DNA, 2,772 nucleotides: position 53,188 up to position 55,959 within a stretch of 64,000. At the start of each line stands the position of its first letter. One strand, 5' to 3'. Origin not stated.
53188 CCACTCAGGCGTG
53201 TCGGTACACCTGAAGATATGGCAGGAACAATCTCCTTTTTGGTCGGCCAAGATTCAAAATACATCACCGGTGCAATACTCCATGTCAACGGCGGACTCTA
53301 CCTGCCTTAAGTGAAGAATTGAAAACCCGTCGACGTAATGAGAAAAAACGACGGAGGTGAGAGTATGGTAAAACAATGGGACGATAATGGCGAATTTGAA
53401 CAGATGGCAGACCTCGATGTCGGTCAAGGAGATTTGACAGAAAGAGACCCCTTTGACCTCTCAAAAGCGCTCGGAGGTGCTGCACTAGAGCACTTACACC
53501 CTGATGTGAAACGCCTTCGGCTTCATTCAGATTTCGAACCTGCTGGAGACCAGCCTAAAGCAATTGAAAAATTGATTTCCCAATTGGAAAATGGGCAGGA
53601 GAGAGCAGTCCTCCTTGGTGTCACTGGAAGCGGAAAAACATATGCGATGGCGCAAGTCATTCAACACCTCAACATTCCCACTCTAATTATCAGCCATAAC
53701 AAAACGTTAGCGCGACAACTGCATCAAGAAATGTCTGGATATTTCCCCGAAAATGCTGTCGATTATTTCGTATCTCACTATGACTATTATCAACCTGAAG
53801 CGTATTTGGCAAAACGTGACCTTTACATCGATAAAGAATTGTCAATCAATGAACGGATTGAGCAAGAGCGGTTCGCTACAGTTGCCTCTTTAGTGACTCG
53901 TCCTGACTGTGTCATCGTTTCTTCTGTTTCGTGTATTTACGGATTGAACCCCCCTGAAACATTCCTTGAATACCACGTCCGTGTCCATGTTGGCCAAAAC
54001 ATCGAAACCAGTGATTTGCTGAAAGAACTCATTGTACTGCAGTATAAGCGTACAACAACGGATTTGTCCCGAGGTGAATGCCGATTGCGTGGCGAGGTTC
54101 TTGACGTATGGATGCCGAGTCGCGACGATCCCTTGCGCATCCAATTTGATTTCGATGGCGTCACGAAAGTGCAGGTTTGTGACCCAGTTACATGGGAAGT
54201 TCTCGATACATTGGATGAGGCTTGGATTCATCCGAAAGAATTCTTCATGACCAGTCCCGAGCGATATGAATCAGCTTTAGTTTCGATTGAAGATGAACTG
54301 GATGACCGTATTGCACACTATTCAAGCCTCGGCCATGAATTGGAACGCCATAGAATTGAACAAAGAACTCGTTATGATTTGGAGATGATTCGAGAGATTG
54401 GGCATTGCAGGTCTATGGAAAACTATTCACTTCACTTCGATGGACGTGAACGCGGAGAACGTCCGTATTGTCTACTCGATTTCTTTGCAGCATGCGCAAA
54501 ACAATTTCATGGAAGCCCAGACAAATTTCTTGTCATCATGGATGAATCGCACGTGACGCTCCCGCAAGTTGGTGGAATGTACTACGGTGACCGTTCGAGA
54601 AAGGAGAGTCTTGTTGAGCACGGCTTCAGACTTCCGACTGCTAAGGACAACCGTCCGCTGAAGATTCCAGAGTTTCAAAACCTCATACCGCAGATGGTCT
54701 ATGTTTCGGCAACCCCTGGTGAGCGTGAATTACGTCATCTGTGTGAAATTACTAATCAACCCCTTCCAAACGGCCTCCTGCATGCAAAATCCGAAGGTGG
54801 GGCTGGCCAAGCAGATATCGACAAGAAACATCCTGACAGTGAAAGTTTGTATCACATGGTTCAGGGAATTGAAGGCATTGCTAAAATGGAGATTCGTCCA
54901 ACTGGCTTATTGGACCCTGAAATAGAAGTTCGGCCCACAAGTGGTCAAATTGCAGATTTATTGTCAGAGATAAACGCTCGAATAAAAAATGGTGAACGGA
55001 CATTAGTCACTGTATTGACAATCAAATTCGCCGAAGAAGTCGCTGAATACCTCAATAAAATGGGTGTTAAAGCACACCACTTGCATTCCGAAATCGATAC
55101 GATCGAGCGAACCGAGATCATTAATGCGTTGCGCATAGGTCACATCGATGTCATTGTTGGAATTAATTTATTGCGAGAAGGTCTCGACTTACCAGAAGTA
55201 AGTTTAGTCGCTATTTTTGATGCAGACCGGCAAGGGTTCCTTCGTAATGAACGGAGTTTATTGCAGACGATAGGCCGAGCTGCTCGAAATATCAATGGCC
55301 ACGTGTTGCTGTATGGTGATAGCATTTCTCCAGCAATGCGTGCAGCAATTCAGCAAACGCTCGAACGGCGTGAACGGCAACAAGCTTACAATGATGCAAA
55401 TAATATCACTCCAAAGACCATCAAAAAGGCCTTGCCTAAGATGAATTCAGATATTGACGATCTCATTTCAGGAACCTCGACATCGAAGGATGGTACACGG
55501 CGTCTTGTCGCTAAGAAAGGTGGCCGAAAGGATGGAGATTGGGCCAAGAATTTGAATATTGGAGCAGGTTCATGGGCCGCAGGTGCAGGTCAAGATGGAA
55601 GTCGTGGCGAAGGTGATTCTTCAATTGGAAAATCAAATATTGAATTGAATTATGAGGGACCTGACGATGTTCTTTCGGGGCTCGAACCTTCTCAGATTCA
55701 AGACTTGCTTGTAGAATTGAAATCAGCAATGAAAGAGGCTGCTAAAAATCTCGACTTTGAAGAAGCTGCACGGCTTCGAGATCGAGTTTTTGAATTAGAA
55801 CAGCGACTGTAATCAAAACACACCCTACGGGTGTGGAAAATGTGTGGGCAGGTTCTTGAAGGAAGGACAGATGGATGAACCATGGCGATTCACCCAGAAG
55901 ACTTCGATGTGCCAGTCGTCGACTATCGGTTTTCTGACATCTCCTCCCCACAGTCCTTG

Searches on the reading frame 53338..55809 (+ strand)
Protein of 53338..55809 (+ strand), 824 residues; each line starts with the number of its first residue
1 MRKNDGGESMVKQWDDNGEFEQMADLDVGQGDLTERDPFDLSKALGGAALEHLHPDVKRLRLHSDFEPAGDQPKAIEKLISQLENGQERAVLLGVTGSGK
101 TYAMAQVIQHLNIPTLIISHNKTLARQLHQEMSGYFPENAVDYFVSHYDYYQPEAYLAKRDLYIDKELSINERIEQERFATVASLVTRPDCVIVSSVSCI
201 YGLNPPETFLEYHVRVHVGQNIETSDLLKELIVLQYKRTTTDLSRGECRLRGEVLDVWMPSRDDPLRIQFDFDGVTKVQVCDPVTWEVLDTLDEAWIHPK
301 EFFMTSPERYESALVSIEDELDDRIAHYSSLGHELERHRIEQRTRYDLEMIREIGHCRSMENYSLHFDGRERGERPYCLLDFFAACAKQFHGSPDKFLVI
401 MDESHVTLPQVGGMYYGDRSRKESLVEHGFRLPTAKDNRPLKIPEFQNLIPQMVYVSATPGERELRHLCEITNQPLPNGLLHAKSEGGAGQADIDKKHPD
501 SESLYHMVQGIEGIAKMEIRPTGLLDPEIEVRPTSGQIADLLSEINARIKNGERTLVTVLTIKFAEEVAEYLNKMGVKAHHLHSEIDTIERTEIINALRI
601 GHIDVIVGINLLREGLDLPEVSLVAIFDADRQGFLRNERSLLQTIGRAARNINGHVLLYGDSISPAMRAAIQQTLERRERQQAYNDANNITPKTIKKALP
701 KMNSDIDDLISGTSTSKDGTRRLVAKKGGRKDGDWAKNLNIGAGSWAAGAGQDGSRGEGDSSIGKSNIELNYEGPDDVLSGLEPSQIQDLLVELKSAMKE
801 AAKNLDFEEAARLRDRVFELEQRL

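Call 68: search_protein_families(library=pfam, proteins=[window:53338-55809:+], max_evalue=0.00001)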
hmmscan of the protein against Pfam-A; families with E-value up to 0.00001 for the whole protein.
window:53338-55809:+ (824 aa): 6 families
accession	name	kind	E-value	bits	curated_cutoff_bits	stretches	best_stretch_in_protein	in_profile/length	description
PF00271.37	Helicase_C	-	2.2e-20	73.4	23.5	1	540-651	5-109/110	Helicase conserved C-terminal domain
PF17757.6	UvrB_inter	-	1.7e-19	70.1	22.9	1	215-302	2-90/91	UvrB interaction domain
PF12344.14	UvrB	-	2e-16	60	27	1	658-699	1-42/43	Ultra-violet resistance protein B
PF04851.21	ResIII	-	3.3e-12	47.1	22.5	1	68-141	4-82/164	Type III restriction enzyme, res subunit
PF02151.25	UVR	-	3.7e-09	36.5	21.5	1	790-822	3-35/36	UvrB/uvrC motif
PF00270.35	DEAD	-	1.3e-07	31.9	26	0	73-138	5-71/167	DEAD/DEAH box helicase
